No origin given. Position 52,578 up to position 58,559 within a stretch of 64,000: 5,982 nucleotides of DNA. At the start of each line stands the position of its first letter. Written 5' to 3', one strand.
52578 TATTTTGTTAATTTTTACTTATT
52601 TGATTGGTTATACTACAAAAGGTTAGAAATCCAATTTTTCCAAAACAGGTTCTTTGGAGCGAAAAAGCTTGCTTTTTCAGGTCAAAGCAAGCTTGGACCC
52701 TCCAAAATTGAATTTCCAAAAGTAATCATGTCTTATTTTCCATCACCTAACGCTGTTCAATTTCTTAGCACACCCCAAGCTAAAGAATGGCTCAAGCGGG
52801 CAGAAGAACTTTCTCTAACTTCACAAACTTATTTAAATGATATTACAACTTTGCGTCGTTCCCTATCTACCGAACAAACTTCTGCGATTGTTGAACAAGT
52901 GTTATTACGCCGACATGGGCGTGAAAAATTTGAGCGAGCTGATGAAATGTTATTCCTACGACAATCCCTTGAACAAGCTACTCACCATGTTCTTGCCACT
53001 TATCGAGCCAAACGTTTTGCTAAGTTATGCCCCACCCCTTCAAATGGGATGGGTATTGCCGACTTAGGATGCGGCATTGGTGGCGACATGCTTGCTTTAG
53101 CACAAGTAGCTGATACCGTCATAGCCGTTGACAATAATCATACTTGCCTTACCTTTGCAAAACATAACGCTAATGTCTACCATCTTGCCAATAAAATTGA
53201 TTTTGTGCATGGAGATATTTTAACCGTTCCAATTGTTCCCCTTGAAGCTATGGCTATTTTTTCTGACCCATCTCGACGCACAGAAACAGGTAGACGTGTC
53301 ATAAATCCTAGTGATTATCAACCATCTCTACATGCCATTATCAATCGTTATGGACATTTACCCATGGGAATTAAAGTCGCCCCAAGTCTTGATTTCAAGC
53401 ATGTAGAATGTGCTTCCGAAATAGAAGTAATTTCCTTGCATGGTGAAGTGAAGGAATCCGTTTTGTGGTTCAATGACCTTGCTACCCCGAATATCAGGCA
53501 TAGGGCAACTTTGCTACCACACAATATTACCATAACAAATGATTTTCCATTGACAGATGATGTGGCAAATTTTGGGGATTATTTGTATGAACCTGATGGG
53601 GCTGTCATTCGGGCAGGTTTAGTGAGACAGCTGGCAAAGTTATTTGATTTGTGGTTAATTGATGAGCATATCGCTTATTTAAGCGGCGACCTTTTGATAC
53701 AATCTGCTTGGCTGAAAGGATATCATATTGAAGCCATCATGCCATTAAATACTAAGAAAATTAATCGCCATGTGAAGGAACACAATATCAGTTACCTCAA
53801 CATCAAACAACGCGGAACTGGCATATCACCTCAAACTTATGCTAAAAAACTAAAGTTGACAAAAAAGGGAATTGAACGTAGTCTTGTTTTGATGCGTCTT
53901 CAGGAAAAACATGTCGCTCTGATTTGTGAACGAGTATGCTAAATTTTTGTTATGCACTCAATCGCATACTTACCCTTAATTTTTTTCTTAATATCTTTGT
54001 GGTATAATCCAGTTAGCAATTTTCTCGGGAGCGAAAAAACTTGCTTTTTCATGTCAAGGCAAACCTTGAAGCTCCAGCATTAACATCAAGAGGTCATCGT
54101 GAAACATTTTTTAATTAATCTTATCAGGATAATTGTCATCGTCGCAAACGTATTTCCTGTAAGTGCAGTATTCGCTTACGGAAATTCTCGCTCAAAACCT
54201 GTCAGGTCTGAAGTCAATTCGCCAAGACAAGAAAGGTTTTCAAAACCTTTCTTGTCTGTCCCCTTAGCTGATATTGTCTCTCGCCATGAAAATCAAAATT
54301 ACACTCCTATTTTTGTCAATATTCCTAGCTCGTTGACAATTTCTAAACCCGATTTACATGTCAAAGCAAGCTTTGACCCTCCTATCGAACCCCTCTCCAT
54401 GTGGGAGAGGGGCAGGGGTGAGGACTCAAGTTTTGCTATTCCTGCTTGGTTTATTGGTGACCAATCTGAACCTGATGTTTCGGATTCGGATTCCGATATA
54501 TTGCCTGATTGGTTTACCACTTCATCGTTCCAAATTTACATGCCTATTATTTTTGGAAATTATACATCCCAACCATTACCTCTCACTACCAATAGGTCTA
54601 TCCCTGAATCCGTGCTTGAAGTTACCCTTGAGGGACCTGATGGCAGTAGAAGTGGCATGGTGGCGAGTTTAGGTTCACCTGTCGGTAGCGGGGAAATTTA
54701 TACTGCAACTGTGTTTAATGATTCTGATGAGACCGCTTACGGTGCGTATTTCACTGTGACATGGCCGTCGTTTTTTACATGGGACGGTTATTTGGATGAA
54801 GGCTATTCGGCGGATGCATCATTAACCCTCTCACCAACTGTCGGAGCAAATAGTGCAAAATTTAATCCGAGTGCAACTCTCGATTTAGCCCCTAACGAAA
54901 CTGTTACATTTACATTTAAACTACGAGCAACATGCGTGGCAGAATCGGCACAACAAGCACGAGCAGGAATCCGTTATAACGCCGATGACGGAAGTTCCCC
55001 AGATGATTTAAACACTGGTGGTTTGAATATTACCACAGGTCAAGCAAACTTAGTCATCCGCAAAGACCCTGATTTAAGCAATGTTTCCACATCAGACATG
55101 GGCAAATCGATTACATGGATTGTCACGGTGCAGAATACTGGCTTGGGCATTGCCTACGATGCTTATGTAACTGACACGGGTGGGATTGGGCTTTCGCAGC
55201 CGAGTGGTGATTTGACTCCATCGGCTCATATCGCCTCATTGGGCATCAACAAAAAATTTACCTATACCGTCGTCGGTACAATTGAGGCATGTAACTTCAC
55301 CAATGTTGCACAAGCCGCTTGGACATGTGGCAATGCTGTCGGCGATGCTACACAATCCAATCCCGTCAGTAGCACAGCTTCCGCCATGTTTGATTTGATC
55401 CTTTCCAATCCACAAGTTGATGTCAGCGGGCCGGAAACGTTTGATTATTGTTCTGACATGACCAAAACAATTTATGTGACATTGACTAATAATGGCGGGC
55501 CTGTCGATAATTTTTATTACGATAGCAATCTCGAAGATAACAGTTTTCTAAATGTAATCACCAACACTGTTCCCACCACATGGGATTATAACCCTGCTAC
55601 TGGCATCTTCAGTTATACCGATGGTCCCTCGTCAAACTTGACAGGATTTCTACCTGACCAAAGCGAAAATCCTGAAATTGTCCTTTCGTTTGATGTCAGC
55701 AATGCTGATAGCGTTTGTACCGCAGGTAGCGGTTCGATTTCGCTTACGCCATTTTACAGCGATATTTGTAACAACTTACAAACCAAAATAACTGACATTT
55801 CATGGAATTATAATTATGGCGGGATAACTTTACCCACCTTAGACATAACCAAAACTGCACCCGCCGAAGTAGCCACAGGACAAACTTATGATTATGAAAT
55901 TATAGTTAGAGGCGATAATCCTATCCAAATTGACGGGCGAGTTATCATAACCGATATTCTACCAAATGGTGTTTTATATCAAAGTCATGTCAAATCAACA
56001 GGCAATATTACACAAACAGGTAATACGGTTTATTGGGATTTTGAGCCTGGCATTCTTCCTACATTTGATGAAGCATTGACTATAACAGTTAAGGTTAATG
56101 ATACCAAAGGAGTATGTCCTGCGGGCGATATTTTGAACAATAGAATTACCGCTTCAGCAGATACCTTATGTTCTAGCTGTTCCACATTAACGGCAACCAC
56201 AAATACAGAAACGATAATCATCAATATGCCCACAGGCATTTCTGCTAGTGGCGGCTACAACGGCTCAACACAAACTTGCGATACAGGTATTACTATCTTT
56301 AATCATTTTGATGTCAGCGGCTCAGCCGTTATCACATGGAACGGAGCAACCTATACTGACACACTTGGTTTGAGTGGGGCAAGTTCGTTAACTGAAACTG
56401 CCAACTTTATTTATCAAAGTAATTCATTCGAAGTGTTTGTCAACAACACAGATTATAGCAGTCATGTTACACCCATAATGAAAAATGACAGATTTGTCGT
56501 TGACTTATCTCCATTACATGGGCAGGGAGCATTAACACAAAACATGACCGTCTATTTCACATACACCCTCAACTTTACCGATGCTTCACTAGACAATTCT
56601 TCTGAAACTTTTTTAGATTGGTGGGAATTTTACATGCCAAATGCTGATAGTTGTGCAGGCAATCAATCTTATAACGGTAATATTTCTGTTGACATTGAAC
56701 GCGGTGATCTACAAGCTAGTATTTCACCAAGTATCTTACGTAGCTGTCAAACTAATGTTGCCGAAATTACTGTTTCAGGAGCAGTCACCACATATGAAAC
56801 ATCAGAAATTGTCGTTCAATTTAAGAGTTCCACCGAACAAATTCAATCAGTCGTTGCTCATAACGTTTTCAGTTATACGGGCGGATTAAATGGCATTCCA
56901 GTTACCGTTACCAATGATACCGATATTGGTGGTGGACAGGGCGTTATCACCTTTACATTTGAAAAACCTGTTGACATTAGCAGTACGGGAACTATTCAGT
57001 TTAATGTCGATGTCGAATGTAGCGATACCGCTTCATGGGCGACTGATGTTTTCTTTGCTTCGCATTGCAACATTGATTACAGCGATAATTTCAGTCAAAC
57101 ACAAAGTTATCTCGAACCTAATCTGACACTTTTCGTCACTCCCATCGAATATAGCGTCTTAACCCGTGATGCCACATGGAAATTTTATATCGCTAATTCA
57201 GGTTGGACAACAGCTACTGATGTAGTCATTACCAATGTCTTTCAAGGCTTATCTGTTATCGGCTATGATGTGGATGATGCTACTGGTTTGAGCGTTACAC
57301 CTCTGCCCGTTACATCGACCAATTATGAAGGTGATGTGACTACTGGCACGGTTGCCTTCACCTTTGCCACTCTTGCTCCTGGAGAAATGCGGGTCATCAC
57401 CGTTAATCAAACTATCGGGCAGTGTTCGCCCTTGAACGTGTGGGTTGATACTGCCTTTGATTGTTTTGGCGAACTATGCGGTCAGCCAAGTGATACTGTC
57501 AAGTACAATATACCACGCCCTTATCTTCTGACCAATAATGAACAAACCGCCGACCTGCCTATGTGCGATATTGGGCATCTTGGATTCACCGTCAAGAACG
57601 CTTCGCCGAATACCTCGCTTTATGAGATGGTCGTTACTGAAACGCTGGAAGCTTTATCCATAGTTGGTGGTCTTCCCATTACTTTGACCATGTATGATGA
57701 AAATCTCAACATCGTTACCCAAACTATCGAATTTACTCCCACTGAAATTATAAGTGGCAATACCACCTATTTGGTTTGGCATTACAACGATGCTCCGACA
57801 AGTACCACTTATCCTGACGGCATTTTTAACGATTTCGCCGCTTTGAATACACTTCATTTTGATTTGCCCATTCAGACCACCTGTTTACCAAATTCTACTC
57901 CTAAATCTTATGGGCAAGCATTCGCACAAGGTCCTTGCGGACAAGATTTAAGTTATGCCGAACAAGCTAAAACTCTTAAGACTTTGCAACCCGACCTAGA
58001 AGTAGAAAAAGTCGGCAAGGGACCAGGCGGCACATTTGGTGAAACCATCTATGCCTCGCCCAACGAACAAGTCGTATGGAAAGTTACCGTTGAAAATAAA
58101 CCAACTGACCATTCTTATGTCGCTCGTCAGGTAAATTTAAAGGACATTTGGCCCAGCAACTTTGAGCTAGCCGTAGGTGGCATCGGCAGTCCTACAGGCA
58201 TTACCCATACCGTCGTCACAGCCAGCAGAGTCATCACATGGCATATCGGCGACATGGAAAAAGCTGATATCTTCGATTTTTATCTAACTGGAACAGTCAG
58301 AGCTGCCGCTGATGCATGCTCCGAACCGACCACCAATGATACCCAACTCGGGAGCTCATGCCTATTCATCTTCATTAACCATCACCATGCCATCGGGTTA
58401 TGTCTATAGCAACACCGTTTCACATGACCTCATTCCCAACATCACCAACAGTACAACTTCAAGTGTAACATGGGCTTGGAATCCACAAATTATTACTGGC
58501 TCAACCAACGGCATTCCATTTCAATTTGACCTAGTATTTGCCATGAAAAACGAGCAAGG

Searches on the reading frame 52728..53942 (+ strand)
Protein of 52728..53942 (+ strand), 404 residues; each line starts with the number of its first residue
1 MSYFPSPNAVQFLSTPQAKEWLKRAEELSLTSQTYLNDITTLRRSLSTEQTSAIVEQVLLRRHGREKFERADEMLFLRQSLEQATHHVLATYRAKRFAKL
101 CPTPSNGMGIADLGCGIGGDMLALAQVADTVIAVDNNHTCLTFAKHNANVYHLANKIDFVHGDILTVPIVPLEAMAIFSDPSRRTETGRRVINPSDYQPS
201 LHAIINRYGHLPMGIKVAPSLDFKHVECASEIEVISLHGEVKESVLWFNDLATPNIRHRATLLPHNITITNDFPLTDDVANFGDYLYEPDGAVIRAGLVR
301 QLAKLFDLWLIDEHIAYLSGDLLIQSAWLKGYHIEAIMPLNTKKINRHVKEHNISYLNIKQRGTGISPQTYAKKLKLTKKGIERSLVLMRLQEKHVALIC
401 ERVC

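Call 44: find_encoding_contigs(protein=window:52728-53942:+, flank=10000, max_places=4)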
Protein window:52728-53942:+ (404 aa): 4 contigs read that carry it; 3 places shown.
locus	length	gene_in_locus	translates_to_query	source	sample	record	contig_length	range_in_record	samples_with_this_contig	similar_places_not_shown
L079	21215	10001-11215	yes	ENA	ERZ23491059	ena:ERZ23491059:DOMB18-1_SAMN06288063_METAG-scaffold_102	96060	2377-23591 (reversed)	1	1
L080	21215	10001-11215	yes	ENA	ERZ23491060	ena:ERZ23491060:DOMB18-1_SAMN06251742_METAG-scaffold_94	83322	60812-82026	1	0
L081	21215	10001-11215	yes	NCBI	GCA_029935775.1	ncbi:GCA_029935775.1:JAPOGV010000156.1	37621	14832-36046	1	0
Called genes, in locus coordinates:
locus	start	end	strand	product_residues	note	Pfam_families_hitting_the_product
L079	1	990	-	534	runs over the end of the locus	PF02390:Methyltransf_4 (weak), PF08242:Methyltransf_12, PF13649:Methyltransf_25, PF13847:Methyltransf_31, PF10119:MethyTransf_Reg, PF21782:WHD_PKMT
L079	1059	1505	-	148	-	PF04023:FeoA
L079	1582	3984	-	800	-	PF03736:EPTP, PF00404:Dockerin_1 (weak), PF00963:Cohesin (weak)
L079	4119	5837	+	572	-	PF14306:PUA_2, PF01747:ATP-sulfurylase, PF01583:APS_kinase, PF13671:AAA_33 (weak)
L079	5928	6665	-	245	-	PF02585:PIG-L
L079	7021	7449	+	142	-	PF00293:NUDIX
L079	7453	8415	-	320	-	PF08239:SH3_3 (weak)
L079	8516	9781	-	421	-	-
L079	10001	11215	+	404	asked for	PF09445:Methyltransf_15, PF13649:Methyltransf_25 (weak), PF13847:Methyltransf_31 (weak), PF18096:Thump_like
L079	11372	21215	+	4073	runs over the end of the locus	?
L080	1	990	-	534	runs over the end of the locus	PF02390:Methyltransf_4 (weak), PF08242:Methyltransf_12, PF13649:Methyltransf_25, PF13847:Methyltransf_31, PF10119:MethyTransf_Reg, PF21782:WHD_PKMT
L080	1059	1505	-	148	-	PF04023:FeoA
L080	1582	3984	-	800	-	PF03736:EPTP, PF00404:Dockerin_1 (weak), PF00963:Cohesin (weak)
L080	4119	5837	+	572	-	PF14306:PUA_2, PF01747:ATP-sulfurylase, PF01583:APS_kinase, PF13671:AAA_33 (weak)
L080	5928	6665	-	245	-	PF02585:PIG-L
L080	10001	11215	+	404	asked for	PF09445:Methyltransf_15, PF13649:Methyltransf_25 (weak), PF13847:Methyltransf_31 (weak), PF18096:Thump_like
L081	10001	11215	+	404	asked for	PF09445:Methyltransf_15, PF13649:Methyltransf_25 (weak), PF13847:Methyltransf_31 (weak), PF18096:Thump_like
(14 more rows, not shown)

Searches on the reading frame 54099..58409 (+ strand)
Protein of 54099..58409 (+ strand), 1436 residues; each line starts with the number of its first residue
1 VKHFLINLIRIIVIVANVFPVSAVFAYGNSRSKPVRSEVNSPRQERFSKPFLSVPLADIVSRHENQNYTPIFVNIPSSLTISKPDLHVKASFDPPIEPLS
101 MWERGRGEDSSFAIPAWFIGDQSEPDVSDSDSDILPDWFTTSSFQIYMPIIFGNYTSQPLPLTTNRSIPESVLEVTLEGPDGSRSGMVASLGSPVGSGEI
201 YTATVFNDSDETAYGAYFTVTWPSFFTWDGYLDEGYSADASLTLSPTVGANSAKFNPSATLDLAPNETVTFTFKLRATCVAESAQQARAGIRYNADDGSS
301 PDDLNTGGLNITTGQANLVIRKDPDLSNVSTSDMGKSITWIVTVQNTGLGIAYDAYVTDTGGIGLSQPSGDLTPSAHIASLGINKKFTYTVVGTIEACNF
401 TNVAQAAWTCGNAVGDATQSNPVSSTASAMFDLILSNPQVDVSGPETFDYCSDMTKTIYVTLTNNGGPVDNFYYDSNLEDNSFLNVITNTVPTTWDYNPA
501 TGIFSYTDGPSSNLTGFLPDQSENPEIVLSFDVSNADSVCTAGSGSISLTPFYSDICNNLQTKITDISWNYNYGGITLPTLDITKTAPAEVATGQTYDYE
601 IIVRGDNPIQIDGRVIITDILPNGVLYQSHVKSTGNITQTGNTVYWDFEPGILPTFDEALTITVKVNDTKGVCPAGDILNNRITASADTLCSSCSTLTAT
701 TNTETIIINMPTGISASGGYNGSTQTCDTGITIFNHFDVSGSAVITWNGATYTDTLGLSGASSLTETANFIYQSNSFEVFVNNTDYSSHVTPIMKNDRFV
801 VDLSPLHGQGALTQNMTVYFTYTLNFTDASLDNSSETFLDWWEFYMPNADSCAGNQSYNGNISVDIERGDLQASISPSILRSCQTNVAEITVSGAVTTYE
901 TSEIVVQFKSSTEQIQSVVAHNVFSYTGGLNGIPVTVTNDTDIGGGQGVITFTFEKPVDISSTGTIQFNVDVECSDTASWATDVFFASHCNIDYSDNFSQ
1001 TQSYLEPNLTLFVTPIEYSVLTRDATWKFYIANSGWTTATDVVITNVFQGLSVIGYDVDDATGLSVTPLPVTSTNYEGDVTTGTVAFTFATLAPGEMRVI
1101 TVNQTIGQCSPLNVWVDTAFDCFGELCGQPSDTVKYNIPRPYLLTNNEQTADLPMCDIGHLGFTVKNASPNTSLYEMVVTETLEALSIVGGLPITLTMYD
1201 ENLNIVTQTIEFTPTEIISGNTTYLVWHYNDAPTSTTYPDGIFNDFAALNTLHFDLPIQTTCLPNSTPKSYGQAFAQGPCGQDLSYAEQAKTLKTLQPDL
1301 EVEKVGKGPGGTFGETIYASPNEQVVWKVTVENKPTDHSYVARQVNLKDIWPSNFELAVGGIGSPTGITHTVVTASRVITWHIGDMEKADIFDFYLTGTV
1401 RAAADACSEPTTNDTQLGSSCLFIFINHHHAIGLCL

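Call 41: find_encoding_contigs(protein=window:54099-58409:+, flank=6000, max_places=4)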
Protein window:54099-58409:+ (1436 aa): no gene with exactly this product is on record in the collection.

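Call 43: find_encoding_contigs(protein=window:54099-58406:+, flank=8000, max_places=4)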
Protein seq(1436 aa) (1436 aa): no gene with exactly this product is on record in the collection.
